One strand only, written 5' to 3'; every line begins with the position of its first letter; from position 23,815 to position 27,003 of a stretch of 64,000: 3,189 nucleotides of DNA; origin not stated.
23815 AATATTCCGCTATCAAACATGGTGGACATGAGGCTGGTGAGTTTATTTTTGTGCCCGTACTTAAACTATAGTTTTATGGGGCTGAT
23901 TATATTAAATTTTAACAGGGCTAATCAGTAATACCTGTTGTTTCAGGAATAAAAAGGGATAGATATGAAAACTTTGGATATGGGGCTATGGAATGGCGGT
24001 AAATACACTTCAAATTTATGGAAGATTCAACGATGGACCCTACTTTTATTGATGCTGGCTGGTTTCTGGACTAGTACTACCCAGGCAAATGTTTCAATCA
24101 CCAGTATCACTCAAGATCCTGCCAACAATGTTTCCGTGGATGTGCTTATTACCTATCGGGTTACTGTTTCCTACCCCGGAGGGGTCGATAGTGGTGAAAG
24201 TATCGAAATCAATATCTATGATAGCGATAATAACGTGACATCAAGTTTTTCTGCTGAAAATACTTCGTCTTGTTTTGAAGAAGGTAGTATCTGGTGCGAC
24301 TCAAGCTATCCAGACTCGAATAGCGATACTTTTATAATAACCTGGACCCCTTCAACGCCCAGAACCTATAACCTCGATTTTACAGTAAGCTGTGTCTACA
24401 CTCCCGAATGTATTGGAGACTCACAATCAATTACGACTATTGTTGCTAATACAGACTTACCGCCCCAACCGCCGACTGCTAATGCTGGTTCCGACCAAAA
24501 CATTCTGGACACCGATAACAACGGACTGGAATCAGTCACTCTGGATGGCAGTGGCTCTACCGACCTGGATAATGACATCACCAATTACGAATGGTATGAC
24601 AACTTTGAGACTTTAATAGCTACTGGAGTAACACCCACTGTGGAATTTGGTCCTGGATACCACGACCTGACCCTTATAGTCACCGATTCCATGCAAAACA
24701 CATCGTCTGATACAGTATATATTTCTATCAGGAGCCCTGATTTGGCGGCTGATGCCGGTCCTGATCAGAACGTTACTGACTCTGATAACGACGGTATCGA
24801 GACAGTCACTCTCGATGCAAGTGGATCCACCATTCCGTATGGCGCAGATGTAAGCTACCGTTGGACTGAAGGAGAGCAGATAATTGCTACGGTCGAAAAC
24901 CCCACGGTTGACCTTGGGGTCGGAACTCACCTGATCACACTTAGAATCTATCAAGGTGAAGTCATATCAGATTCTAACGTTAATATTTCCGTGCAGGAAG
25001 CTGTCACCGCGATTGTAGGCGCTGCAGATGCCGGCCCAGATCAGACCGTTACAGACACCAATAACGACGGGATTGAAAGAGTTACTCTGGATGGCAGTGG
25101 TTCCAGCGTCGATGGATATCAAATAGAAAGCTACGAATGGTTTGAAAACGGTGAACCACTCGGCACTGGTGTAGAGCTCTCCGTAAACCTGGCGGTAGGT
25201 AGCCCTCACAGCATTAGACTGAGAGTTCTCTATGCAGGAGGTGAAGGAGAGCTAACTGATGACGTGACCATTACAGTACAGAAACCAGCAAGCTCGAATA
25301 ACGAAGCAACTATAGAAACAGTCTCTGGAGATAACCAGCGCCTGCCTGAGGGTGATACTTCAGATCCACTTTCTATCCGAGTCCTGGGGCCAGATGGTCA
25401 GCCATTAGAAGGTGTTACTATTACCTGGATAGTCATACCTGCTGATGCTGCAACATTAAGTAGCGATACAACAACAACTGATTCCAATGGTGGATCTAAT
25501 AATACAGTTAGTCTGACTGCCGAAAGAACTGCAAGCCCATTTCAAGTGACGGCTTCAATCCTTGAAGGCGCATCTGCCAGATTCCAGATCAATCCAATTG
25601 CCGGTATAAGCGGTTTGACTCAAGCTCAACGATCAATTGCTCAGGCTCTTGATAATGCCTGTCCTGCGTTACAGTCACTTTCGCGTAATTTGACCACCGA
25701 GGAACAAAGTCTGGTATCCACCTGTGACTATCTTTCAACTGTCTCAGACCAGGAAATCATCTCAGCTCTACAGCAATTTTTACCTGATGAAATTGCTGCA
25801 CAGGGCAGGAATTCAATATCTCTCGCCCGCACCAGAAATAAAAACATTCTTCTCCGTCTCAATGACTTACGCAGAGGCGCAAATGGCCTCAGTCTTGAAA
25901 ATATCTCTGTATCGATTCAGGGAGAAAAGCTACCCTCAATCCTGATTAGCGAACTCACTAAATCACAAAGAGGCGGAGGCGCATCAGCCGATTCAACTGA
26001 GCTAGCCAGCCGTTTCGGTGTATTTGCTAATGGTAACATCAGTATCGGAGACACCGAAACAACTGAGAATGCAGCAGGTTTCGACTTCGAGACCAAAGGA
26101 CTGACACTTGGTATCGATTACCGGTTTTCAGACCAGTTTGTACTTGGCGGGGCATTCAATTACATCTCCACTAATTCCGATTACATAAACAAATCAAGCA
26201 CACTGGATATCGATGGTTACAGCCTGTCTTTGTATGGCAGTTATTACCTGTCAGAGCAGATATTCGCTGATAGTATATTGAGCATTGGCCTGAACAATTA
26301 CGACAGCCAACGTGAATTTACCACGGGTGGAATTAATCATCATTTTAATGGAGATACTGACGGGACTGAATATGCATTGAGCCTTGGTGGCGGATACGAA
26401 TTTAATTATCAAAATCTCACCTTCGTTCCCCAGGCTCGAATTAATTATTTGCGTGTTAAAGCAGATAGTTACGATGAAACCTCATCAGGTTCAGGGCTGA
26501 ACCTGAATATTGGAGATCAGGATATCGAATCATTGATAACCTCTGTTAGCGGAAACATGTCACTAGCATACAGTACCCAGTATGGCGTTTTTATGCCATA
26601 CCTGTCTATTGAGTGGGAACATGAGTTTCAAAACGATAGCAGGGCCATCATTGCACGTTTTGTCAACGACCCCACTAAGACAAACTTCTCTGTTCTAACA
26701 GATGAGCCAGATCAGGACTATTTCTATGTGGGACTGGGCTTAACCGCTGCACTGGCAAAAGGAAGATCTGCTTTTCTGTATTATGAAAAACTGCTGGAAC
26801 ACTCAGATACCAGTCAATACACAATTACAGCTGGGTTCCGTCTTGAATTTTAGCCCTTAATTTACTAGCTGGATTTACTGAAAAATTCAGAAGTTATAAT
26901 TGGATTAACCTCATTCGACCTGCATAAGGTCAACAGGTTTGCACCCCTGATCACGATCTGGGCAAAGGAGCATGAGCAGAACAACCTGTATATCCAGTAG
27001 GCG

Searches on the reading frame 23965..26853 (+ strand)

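Call 43: search_protein_families(library=pfam, proteins=[window:23965-26853:+], max_evalue=0.00001)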
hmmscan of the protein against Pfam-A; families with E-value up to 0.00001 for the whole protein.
window:23965-26853:+ (962 aa): 4 families
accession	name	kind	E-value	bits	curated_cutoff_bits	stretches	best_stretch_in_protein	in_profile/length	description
PF03797.25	Autotransporter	-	8.5e-59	199.8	26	1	686-941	1-255/255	Autotransporter beta-domain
PF22352.2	K319L-like_PKD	-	1.5e-11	44.6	27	0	189-254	12-83/84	K319L-like, PKD domain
PF02369.22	Big_1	-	9.1e-08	32.6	34.9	1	456-539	8-87/93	Bacterial Ig-like domain (group 1)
PF21027.3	Sde0182_C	-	1.4e-06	29.2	27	0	191-216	2-27/83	Cellulose-binding protein Sde0182, C-terminal domain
